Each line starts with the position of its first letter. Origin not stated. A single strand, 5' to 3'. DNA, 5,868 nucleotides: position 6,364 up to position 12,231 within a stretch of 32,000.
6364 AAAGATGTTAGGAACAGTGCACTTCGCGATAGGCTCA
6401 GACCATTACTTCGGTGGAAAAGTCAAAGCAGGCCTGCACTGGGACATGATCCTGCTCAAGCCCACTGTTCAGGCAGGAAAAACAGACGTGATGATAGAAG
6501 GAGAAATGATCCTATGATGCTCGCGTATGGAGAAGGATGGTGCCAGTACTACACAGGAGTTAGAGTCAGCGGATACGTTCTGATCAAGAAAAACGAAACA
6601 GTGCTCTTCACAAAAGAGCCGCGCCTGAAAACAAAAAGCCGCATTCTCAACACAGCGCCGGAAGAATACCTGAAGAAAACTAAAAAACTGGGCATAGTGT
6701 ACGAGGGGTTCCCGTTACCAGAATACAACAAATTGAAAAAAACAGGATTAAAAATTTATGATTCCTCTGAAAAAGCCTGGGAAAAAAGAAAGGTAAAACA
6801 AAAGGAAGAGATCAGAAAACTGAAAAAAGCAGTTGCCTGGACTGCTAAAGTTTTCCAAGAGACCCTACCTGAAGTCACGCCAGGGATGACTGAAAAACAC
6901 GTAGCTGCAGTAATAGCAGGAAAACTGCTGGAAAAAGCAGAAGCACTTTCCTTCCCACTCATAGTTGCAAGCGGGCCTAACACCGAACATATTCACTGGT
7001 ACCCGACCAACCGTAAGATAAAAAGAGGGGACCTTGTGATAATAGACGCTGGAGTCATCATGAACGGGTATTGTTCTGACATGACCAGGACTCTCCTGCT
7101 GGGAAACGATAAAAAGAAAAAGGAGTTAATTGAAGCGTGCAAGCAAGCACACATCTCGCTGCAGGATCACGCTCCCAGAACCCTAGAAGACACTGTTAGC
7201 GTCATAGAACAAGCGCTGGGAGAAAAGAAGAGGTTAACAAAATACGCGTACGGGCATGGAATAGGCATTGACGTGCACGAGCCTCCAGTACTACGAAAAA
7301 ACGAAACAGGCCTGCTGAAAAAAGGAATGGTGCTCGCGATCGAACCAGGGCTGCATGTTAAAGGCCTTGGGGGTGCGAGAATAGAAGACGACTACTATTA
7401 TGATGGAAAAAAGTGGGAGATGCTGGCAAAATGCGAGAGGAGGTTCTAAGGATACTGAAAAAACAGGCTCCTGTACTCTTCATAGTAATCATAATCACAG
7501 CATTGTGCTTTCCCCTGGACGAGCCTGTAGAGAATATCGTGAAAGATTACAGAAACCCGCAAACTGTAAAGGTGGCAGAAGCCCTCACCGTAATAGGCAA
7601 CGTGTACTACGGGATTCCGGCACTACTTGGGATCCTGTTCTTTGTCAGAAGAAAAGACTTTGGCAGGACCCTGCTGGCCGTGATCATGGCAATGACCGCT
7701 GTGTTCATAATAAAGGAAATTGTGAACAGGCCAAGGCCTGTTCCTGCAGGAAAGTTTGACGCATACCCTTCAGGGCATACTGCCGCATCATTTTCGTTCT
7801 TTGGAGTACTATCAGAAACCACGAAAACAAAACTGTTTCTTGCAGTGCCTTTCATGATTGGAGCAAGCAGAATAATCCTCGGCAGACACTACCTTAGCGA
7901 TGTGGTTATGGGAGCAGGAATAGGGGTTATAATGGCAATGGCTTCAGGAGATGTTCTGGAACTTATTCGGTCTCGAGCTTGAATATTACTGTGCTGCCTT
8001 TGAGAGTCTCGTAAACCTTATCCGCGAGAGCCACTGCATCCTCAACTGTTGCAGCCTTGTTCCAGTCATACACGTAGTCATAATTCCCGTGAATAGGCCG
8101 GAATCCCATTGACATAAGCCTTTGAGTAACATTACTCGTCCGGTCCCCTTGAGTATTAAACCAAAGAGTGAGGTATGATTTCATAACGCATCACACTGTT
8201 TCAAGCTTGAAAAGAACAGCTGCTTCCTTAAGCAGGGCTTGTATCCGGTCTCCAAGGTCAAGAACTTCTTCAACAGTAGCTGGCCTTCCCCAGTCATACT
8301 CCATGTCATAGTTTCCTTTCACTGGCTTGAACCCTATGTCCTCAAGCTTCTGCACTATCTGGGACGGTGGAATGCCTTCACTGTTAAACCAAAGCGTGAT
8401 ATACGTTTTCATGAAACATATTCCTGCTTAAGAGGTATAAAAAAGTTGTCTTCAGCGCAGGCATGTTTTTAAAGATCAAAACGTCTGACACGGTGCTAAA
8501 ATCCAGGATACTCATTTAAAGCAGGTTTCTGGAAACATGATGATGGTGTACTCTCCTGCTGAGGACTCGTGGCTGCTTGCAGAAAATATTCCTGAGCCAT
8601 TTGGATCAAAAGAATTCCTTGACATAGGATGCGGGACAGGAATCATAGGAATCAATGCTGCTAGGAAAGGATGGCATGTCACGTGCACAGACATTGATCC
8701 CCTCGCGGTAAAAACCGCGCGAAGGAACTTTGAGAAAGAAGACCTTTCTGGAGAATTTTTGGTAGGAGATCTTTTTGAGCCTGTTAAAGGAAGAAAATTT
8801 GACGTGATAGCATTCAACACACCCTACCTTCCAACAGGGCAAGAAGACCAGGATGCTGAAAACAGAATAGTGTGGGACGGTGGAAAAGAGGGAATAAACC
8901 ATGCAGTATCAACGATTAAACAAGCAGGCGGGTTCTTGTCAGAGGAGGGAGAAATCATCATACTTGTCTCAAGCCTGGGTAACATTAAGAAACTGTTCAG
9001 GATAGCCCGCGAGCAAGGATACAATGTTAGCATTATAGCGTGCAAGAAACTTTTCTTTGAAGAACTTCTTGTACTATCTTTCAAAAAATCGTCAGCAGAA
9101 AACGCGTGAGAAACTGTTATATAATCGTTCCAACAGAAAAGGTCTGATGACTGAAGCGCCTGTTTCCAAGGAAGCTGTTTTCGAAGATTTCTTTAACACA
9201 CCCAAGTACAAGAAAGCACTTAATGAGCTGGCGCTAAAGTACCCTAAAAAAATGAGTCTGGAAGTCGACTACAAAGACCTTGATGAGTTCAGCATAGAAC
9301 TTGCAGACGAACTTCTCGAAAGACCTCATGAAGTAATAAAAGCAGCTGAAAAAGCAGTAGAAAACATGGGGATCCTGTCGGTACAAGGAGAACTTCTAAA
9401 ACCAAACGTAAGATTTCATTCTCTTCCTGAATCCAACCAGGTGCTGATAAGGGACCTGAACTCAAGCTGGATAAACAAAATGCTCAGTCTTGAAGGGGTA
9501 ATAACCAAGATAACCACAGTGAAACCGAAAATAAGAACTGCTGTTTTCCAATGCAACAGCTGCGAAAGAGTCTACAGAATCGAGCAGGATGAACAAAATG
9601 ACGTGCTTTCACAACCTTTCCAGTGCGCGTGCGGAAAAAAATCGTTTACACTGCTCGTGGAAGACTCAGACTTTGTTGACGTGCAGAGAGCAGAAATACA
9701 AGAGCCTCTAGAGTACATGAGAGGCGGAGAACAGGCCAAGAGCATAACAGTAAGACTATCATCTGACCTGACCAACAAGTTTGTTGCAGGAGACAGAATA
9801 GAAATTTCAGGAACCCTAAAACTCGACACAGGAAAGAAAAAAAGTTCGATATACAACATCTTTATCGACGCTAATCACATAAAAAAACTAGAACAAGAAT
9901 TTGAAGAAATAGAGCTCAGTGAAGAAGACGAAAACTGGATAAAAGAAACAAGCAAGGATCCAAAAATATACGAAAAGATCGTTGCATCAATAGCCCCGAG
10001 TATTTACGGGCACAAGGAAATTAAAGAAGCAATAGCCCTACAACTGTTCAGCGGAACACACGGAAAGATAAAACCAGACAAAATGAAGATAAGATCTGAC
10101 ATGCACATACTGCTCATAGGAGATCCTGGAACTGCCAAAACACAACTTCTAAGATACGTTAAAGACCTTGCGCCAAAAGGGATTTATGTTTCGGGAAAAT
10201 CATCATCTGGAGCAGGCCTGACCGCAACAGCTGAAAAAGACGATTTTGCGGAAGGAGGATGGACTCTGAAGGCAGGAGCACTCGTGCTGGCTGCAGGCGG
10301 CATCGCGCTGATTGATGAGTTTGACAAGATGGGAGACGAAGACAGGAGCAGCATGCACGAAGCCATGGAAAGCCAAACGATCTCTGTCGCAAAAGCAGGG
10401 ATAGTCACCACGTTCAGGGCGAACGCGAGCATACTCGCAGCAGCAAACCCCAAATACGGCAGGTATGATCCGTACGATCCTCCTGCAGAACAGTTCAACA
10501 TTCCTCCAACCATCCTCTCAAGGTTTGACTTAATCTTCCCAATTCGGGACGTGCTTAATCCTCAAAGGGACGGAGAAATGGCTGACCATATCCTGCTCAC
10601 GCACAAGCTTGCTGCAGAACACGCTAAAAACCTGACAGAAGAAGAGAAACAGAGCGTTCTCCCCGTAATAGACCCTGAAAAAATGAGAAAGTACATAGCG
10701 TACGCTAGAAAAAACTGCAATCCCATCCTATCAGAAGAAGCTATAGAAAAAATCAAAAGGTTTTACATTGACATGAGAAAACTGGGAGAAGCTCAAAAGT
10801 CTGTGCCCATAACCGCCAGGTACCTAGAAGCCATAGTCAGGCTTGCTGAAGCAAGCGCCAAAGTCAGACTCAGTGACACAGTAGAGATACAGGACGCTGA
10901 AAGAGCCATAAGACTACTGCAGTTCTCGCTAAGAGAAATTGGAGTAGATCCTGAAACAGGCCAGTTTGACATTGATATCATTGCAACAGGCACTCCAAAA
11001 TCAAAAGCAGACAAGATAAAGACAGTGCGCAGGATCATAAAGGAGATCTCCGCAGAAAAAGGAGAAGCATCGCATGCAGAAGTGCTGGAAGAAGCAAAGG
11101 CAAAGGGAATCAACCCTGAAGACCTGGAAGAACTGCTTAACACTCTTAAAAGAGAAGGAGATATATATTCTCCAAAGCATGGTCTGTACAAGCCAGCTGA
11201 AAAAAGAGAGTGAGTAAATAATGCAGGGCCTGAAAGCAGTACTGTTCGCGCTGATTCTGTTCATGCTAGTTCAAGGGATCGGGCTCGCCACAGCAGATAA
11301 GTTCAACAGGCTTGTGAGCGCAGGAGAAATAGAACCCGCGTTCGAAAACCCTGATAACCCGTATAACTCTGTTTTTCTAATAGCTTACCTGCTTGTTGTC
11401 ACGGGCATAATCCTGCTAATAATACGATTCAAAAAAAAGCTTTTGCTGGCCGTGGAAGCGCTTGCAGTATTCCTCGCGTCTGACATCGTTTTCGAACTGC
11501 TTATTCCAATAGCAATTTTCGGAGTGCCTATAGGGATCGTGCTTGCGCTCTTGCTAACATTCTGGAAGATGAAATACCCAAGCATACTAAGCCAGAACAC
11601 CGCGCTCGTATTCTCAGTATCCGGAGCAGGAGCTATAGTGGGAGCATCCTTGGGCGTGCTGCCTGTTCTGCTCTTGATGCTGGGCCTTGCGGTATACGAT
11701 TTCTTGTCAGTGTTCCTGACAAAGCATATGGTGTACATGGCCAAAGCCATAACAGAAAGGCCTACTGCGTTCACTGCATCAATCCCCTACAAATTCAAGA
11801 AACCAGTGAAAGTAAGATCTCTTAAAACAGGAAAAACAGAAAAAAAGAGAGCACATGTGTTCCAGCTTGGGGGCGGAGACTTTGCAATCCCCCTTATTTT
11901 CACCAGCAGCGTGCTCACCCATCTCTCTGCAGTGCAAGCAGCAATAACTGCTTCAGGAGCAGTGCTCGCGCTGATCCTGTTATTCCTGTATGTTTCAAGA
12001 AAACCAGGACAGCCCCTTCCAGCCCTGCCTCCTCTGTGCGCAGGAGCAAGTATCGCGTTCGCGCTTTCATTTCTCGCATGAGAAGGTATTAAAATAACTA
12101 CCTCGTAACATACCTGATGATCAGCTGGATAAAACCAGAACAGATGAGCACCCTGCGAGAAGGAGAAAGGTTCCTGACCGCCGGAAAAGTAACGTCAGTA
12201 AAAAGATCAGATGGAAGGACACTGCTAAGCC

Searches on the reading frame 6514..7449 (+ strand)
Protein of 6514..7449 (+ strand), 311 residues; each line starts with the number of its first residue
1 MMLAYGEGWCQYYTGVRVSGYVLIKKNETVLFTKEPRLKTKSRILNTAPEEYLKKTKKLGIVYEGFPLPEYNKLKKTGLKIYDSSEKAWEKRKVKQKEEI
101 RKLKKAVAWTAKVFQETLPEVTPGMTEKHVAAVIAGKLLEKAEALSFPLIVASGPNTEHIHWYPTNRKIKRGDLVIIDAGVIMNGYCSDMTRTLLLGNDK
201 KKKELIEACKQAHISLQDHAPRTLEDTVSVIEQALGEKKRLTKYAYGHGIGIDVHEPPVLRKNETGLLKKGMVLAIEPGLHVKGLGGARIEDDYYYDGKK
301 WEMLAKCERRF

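Call 56: search_protein_families(library=pfam, proteins=[window:6514-7449:+], max_evalue=0.001)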
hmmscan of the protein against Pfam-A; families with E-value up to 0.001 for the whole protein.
window:6514-7449:+ (311 aa): 1 family
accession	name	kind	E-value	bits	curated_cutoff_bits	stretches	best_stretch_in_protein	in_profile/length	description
PF00557.29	Peptidase_M24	-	2.3e-50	171.7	23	1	102-295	2-205/208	Metallopeptidase family M24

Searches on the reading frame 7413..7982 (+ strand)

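Call 56: search_protein_families(library=pfam, proteins=[window:7413-7982:+], max_evalue=0.001)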
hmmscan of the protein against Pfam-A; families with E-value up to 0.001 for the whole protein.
window:7413-7982:+ (189 aa): 3 families
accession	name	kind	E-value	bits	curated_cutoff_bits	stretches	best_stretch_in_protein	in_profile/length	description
PF01569.27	PAP2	-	1.3e-14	54.5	27.2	1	87-176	6-119/130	PAP2 superfamily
PF14378.12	PAP2_3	-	4e-07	30.5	27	1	113-175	122-188/190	PAP2 superfamily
PF14360.12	PAP2_C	-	0.00047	21.1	27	1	120-175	8-69/74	PAP2 superfamily C-terminal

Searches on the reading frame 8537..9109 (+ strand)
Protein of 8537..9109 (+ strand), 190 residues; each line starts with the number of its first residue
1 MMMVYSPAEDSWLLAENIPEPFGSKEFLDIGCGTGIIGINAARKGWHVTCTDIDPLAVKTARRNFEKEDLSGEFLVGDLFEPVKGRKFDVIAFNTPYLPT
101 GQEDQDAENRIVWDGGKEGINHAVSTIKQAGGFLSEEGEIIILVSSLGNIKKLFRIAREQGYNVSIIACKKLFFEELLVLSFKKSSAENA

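Call 56: search_protein_families(library=pfam, proteins=[window:8537-9109:+], max_evalue=0.001)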
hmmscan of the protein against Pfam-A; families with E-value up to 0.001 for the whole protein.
window:8537-9109:+ (190 aa): 10 families
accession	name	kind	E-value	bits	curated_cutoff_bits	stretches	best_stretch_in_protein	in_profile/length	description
PF05175.20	MTS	-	2.3e-19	70.1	23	1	11-113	20-124/170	Methyltransferase small domain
PF13649.12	Methyltransf_25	-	3e-12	47.5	27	1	28-94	2-71/97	Methyltransferase domain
PF06325.19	PrmA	-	1.9e-10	41.2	22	1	24-94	162-233/296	Ribosomal protein L11 methyltransferase (PrmA)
PF13847.12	Methyltransf_31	-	4.1e-10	40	27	1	25-97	5-84/145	Methyltransferase domain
PF08241.18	Methyltransf_11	-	1.2e-09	39.2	21.2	1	28-93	1-66/95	Methyltransferase domain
PF08242.18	Methyltransf_12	-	7.8e-09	36.6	30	1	28-92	1-70/98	Methyltransferase domain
PF13489.12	Methyltransf_23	-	5.4e-07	29.9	27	1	15-93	14-87/164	Methyltransferase domain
PF03602.21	Cons_hypoth95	-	5.4e-05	23.4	24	1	22-97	40-123/182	Conserved hypothetical protein 95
PF10294.15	Methyltransf_16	-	0.00023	21.4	21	1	23-67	46-91/174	Lysine methyltransferase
PF01170.24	UPF0020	-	0.00098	19.3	22.3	0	43-100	74-134/197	RMKL-like, methyltransferase domain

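Call 58: search_solved_structures(query=window:8537-9109:+, max_evalue=0.00001, show_alignments=1)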
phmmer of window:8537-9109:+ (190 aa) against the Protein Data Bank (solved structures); distinct sequences matched with E-value up to 0.00001: 20.
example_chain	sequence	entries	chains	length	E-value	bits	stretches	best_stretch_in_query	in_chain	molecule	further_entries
1dus_A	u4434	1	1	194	8.5e-10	41.7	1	13-103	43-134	MJ0882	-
4dzr_A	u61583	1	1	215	4.1e-09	39.4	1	22-164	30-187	Protein-(Glutamine-N5) methyltransferase, release factor-specific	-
8cnc_A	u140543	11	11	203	6.2e-09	38.9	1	4-185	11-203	Methyltransferase N6AMT1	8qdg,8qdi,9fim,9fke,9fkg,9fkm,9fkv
6h1d_A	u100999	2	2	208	6.8e-09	38.7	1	4-185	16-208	HemK methyltransferase family member 2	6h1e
6khs_A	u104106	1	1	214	7.5e-09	38.6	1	4-185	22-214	Methyltransferase N6AMT1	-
6k0x_A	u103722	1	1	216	7.7e-09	38.5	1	4-185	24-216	Methyltransferase N6AMT1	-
6kmr_B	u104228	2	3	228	9.2e-09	38.3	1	4-185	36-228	Methyltransferase N6AMT1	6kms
6ped_A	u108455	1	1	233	1e-08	38.2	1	4-185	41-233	Methyltransferase N6AMT1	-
1sg9_A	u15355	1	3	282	1.4e-08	37.7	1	13-102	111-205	hemK protein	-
1nv8_A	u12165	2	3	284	1.5e-08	37.6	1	13-102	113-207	hemK protein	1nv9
1vq1_A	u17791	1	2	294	1.6e-08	37.5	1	13-102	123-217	N5-glutamine methyltransferase, HemK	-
5u4t_A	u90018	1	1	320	1.7e-08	37.4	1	23-105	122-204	Putative gentamicin methyltransferase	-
5u18_A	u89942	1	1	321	1.8e-08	37.4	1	23-105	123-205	N-3'' methyltransferase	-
5tyq_A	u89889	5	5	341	2e-08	37.2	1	23-105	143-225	Putative gentamicin methyltransferase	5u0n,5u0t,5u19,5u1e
5u1i_A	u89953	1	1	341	2e-08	37.2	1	23-105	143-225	Putative gentamicin methyltransferase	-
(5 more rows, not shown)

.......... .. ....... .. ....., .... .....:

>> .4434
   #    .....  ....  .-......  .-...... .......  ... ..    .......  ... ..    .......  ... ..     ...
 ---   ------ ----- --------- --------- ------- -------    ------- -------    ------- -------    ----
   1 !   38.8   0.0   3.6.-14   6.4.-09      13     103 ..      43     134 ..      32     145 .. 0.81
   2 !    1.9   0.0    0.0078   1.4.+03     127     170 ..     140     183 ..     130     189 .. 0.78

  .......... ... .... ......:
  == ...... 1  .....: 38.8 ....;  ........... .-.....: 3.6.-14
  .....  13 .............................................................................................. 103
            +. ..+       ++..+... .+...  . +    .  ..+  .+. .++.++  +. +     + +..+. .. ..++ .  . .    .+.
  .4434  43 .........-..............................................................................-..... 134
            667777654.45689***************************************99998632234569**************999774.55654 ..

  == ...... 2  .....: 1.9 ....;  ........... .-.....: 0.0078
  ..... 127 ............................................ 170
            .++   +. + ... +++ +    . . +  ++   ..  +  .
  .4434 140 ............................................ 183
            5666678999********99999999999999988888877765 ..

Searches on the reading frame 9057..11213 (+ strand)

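Call 56: search_protein_families(library=pfam, proteins=[window:9057-11213:+], max_evalue=0.001)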
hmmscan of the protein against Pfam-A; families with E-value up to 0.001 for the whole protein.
window:9057-11213:+ (718 aa): 7 families
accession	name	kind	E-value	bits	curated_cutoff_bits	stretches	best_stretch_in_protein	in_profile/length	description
PF00493.29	MCM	-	5.2e-91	304.2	23.3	1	292-516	2-224/224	MCM P-loop domain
PF17855.7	MCM_lid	-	4.7e-29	101.1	27.4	1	541-624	1-86/87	MCM AAA-lid domain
PF17207.9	MCM_OB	-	6.3e-28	97.5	24.8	1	131-255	2-123/126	MCM OB domain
PF14551.11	MCM_N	-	1.1e-10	42.2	24.9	1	42-104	4-72/95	MCM N-terminal domain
PF01078.27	Mg_chelatase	-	9.2e-09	35.4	20.3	1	399-465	92-158/207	Magnesium chelatase, subunit ChlI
PF07728.20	AAA_5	-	4.4e-07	30.4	22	1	350-469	1-127/139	AAA domain (dynein-related subfamily)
PF21120.3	MCM_WH_arc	-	1.3e-05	25.5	26.1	1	652-712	1-63/63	Archaeal MCM, winged-helix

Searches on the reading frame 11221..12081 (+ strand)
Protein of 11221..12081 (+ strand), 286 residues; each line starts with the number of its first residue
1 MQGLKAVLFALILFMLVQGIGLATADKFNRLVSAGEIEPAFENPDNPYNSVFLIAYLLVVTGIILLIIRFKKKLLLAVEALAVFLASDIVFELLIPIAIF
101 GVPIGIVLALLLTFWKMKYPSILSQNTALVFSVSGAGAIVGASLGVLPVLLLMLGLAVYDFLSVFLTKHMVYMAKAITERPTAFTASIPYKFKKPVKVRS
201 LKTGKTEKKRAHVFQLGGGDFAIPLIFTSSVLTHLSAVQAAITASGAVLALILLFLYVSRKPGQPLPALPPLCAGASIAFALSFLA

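Call 56: search_protein_families(library=pfam, proteins=[window:11221-12081:+], max_evalue=0.001)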
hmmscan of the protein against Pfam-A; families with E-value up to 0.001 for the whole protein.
window:11221-12081:+ (286 aa): 1 family
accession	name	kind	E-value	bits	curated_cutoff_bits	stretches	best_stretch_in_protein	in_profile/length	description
PF06550.16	SPP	-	6.9e-28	98.4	23.9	1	14-286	4-280/283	Signal-peptide peptidase, presenilin aspartyl protease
